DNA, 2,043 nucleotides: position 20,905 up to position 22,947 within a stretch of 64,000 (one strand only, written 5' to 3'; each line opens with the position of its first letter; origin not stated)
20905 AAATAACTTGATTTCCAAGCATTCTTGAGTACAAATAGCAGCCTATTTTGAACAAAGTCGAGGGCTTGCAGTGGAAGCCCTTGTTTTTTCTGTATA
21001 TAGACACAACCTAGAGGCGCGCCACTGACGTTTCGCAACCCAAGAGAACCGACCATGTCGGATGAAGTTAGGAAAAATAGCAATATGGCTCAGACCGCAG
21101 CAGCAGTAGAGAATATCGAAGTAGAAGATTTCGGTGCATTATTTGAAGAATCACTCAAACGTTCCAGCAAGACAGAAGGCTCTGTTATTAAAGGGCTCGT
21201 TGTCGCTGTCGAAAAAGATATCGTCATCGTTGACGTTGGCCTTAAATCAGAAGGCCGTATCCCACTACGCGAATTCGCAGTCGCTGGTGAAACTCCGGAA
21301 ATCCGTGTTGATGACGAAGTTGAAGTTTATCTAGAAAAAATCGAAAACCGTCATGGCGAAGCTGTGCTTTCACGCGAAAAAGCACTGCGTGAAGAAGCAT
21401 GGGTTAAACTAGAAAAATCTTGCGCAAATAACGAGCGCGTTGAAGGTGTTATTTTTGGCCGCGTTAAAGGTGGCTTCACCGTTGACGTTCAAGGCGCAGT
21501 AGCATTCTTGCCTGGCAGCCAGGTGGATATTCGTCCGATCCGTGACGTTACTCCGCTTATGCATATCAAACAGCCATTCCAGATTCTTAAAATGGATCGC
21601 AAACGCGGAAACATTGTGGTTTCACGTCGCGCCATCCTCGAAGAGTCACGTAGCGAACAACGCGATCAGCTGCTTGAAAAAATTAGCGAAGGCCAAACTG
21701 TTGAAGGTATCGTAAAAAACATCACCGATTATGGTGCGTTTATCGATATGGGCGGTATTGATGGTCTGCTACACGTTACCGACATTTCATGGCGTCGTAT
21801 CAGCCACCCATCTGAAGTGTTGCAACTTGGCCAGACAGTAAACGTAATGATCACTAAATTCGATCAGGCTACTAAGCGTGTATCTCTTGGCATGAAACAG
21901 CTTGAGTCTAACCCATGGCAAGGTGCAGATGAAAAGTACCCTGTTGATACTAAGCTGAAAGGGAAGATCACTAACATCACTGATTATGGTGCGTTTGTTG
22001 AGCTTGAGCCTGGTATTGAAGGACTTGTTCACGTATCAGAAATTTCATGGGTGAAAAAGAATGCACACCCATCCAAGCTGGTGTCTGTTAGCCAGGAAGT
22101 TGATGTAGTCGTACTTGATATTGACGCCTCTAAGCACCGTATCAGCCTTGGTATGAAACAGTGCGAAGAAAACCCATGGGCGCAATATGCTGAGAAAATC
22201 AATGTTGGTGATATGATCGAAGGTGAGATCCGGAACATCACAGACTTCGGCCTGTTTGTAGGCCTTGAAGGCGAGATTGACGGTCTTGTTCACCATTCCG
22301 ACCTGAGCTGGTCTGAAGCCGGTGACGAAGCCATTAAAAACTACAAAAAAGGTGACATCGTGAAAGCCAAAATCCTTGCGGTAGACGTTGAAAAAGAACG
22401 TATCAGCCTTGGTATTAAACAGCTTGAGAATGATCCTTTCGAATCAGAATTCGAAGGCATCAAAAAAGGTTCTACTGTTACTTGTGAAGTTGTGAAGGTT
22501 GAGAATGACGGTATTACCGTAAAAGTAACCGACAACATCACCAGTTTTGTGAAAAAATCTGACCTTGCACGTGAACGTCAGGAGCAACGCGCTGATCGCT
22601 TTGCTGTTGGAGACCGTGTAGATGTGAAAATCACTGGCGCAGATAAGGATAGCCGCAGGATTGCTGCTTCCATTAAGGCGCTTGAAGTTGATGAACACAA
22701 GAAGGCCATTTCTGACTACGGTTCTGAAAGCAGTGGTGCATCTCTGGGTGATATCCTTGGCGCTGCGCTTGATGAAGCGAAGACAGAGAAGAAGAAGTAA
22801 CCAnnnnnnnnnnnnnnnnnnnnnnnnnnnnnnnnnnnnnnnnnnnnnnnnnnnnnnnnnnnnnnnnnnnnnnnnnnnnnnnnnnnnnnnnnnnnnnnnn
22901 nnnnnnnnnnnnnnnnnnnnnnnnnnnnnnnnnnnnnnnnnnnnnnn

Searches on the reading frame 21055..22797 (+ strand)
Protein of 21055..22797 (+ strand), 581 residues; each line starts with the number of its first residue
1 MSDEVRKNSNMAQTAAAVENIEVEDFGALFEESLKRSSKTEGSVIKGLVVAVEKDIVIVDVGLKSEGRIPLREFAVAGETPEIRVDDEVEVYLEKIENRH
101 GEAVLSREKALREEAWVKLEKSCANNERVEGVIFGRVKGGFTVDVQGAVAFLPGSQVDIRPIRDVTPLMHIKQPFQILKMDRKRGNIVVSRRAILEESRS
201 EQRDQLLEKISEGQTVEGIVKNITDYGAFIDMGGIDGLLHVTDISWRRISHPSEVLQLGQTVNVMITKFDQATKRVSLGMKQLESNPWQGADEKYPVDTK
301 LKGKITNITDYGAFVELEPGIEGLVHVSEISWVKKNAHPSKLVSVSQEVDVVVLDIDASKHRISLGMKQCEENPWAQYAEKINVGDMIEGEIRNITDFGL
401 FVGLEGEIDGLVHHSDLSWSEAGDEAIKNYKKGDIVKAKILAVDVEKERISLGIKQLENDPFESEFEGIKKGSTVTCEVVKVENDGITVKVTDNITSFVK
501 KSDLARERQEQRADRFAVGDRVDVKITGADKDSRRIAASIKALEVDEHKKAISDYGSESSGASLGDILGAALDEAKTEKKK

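Call 34: search_protein_families(library=pfam, proteins=[window:21055-22797:+], max_evalue=0.00001)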
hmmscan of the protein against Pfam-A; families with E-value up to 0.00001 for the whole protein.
window:21055-22797:+ (581 aa): 4 families
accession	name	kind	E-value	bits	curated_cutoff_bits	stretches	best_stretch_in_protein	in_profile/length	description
PF00575.29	S1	-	3.2e-93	306.6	22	6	211-281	3-74/74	S1 RNA binding domain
PF23459.1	S1_RRP5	-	2.8e-25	89.1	27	0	211-278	2-70/72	RRP5 S1 domain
PF21710.3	Spt6_S1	-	3.1e-16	59.9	27.5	0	382-451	14-83/91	Spt6, S1/OB domain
PF13509.12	S1_2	-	3.1e-06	27.6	21.8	0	213-244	2-34/61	S1 domain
